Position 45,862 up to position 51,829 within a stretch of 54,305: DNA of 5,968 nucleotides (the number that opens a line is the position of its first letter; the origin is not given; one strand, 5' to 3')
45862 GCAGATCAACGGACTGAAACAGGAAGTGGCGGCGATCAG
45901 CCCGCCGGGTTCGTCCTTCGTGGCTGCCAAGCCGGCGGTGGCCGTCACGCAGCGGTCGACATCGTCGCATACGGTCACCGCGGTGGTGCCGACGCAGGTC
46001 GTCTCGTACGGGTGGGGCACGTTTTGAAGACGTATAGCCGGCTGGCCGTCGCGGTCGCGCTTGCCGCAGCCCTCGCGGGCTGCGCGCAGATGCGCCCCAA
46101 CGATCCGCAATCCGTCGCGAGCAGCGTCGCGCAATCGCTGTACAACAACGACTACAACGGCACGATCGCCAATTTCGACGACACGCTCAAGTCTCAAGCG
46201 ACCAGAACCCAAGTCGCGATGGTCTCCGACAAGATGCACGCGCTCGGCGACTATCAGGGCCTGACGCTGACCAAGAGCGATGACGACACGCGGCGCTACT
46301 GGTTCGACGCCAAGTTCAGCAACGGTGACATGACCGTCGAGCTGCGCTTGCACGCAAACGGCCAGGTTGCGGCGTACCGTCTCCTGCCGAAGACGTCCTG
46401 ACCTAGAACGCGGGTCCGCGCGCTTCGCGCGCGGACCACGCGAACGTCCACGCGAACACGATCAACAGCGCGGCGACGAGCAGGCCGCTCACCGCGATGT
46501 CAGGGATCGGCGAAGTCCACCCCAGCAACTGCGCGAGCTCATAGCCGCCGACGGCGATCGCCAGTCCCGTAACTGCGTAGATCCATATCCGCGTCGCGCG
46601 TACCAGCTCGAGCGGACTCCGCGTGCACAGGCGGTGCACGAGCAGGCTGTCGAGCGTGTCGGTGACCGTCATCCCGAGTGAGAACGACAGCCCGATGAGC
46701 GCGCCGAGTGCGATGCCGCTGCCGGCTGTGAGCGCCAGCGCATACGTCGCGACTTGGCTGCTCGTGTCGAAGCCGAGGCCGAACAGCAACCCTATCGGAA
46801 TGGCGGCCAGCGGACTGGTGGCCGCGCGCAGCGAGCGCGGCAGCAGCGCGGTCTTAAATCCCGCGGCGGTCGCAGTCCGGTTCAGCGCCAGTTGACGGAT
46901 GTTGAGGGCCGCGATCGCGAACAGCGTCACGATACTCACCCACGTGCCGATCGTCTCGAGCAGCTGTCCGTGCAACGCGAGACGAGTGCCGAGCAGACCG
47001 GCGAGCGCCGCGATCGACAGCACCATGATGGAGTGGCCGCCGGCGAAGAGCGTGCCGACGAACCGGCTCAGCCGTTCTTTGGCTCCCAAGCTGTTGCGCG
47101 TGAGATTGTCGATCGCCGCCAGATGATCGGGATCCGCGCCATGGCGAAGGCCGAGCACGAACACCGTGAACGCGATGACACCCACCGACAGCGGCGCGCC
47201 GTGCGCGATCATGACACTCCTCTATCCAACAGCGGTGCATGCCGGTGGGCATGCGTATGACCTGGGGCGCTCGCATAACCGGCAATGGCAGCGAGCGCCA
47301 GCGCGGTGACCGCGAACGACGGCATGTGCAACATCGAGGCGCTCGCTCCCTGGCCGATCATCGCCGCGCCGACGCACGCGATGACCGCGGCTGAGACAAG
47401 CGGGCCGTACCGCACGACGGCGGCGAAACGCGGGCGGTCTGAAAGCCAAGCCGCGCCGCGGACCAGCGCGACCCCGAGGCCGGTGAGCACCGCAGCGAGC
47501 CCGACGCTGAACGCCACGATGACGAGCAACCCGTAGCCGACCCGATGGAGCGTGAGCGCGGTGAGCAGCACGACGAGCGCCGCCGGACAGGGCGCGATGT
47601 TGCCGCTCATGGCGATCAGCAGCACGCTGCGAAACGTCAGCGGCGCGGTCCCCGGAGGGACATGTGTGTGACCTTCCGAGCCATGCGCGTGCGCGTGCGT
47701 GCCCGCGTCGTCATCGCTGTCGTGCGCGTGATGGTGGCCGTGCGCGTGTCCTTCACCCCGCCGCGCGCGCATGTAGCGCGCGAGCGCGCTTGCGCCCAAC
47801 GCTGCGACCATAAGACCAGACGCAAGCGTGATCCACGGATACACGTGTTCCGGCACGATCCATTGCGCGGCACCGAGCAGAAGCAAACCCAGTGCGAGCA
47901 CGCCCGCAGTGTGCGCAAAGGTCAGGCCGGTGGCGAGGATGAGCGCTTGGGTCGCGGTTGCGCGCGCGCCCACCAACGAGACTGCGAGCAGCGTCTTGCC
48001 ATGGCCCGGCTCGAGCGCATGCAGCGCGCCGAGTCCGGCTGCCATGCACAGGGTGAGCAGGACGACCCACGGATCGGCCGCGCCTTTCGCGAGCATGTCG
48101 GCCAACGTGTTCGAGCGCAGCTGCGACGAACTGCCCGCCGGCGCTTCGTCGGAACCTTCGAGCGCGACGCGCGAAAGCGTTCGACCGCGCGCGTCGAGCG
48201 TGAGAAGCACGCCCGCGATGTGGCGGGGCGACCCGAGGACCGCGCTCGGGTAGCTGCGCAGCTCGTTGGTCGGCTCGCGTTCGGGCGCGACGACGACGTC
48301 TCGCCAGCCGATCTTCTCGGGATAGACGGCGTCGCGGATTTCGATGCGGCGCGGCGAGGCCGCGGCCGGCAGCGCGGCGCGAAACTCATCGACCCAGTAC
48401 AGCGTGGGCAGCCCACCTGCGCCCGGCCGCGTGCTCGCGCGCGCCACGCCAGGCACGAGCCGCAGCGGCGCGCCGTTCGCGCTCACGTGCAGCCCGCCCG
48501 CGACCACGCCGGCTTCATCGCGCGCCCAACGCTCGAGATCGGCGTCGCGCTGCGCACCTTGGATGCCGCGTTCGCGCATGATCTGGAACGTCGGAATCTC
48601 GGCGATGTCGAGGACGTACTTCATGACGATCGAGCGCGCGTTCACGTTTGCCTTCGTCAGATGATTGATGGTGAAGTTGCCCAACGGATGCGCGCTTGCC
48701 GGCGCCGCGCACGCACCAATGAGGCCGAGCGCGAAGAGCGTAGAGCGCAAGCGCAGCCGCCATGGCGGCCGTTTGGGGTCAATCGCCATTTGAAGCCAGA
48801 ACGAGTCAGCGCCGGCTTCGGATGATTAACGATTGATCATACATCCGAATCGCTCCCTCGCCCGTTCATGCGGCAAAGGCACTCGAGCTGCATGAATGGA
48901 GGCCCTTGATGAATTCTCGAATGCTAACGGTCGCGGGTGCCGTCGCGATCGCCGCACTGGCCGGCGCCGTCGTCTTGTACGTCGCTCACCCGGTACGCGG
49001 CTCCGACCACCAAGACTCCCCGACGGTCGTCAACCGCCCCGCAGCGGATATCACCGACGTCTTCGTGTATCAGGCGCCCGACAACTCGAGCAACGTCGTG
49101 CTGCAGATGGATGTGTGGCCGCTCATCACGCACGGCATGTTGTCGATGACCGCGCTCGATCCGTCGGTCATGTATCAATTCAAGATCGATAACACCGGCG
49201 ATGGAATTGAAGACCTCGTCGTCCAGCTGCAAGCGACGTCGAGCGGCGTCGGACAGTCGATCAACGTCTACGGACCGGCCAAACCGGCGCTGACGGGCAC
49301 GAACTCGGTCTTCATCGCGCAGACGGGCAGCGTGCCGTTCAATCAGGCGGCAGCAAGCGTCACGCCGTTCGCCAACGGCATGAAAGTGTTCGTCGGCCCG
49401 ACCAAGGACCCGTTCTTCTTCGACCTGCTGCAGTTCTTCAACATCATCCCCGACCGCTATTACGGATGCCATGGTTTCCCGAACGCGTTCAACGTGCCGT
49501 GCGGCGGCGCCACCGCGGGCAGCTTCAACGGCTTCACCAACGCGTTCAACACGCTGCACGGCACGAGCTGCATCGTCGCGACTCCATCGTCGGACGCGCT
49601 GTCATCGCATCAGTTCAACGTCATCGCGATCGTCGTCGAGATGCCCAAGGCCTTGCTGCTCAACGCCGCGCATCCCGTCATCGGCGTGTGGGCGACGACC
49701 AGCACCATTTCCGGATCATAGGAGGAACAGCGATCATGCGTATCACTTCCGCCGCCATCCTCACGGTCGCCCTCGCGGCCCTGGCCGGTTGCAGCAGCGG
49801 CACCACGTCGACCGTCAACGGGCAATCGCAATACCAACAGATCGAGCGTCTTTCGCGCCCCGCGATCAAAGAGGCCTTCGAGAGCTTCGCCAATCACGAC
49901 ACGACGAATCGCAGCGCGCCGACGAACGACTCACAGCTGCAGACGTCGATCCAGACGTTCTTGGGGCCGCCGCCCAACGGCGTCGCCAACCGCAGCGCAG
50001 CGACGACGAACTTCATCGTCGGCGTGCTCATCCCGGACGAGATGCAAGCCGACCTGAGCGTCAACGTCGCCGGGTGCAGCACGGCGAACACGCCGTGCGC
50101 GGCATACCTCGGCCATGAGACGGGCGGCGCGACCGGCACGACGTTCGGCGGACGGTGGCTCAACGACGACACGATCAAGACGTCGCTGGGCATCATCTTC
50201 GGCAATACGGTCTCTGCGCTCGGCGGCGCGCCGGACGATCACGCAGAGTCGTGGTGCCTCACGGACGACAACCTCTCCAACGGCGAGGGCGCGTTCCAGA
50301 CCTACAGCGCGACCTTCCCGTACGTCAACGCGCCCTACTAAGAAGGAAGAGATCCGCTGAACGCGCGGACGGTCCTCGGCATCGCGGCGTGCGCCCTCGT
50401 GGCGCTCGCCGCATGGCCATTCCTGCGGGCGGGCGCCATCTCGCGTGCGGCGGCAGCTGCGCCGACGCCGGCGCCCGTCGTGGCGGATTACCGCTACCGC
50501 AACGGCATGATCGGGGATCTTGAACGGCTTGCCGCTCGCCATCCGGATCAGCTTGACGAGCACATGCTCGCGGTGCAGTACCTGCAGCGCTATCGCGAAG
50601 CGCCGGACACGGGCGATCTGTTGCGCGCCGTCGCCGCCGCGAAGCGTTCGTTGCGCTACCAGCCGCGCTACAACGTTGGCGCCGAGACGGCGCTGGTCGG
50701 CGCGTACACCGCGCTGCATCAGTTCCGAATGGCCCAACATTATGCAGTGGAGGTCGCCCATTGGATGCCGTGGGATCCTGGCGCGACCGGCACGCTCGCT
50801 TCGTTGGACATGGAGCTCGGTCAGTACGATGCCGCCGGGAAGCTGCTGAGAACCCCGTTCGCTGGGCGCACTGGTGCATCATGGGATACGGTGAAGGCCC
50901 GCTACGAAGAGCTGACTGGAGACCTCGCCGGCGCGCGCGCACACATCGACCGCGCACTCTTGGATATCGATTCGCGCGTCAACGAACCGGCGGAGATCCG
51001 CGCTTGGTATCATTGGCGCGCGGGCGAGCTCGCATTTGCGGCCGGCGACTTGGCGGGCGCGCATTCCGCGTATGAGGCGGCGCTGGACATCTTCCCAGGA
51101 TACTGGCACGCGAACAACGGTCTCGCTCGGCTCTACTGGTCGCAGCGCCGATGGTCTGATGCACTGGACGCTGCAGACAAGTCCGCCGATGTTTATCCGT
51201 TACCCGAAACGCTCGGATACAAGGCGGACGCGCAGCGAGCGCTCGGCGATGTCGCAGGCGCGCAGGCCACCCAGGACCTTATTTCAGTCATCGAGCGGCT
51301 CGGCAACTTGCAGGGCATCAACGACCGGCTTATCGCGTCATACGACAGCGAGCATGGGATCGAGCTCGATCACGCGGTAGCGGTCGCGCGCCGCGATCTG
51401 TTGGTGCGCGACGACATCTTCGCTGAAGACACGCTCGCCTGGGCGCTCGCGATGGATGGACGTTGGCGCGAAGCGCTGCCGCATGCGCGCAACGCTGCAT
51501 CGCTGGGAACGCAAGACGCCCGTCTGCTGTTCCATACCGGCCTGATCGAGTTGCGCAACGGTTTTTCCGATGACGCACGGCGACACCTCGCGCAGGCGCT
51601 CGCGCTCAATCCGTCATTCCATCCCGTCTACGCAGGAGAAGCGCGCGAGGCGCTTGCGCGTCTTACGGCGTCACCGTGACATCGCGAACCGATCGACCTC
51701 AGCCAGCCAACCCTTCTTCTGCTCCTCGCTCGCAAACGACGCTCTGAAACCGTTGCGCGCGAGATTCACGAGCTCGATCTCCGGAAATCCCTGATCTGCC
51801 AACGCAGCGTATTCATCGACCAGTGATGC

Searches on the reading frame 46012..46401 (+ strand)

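Call 3: search_protein_families(library=pfam, proteins=[window:46012-46401:+], max_evalue=0.01)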
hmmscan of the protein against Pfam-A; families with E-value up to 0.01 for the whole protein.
window:46012-46401:+ (129 aa): 1 family
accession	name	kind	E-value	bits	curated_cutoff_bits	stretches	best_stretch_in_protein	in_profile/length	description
PF13026.12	DUF3887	-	0.00041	21.4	31.8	1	36-120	1-89/91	Protein of unknown function (DUF3887)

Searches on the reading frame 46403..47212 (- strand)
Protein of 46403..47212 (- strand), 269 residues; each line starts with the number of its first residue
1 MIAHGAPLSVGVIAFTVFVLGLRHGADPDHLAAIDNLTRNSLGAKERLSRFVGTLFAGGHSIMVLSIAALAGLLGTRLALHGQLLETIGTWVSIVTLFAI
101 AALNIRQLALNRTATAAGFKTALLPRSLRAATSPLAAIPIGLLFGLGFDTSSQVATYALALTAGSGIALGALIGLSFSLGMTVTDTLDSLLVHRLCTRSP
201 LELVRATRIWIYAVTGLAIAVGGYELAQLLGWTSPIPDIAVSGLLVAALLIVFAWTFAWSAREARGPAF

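Call 3: search_protein_families(library=pfam, proteins=[window:46403-47212:-], max_evalue=0.01)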
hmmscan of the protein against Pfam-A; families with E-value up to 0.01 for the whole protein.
window:46403-47212:- (269 aa): 1 family
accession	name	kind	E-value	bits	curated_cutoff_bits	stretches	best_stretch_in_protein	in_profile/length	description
PF03824.22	NicO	-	6e-21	75.5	27.7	1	14-202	5-216/287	High-affinity nickel-transport protein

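Call 4: search_protein_families(library=ncbifam, proteins=[window:46403-47212:-], max_evalue=0.01)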
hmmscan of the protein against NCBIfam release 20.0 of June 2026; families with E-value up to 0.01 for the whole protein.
window:46403-47212:- (269 aa): 2 families
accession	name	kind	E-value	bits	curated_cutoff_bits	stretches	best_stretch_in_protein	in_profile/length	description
NF052500.1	NicTportNicT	equivalog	3.9e-24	85.6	450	2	10-108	44-148/340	Nickel transporter NicT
TIGR00802.1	nico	subfamily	6e-24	85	333.05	2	15-105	2-95/281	HoxN/HupN/NixA family nickel/cobalt transporter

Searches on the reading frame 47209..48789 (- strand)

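Call 3: search_protein_families(library=pfam, proteins=[window:47209-48789:-], max_evalue=0.01)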
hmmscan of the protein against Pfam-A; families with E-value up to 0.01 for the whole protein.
window:47209-48789:- (526 aa): 1 family
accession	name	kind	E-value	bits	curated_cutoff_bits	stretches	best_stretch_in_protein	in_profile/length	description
PF03824.22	NicO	-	3e-06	27.2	27.7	1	247-370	5-136/287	High-affinity nickel-transport protein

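Call 4: search_protein_families(library=ncbifam, proteins=[window:47209-48789:-], max_evalue=0.01)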
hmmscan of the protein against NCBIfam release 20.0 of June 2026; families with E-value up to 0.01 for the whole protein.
window:47209-48789:- (526 aa): 1 family
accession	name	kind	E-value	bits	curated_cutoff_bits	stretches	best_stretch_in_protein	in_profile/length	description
NF007454.0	PRK10019.1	subfamily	2.1e-26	92.8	195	2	232-376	7-147/283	nickel/cobalt efflux transporter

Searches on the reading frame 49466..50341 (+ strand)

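Call 76: search_protein_families(library=pfam, proteins=[window:49466-50341:+], max_evalue=0.0001)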
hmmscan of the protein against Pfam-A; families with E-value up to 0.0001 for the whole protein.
window:49466-50341:+ (291 aa): 1 family
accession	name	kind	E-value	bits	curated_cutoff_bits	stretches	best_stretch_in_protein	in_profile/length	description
PF14224.11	DUF4331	-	8.3e-13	48.8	27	1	117-290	247-421/421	Domain of unknown function (DUF4331)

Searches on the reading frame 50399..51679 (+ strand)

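Call 76: search_protein_families(library=pfam, proteins=[window:50399-51679:+], max_evalue=0.0001)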
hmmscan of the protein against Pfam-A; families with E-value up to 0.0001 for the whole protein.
window:50399-51679:+ (426 aa): 5 families
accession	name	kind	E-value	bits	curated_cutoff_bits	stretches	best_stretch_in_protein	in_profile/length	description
PF14559.12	TPR_19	-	3.8e-15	56.4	25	1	212-260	1-49/68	Tetratricopeptide repeat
PF07719.23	TPR_2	-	3.9e-15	55.1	27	0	203-234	2-33/34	Tetratricopeptide repeat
PF13428.12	TPR_14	-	6.2e-09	36.1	23.5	0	205-243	4-42/44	Tetratricopeptide repeat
PF13424.12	TPR_12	-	9.1e-09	35.8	30.1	0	167-232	10-75/77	Tetratricopeptide repeat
PF13432.12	TPR_16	-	1.7e-06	28.8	32.7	1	208-263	3-58/65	Tetratricopeptide repeat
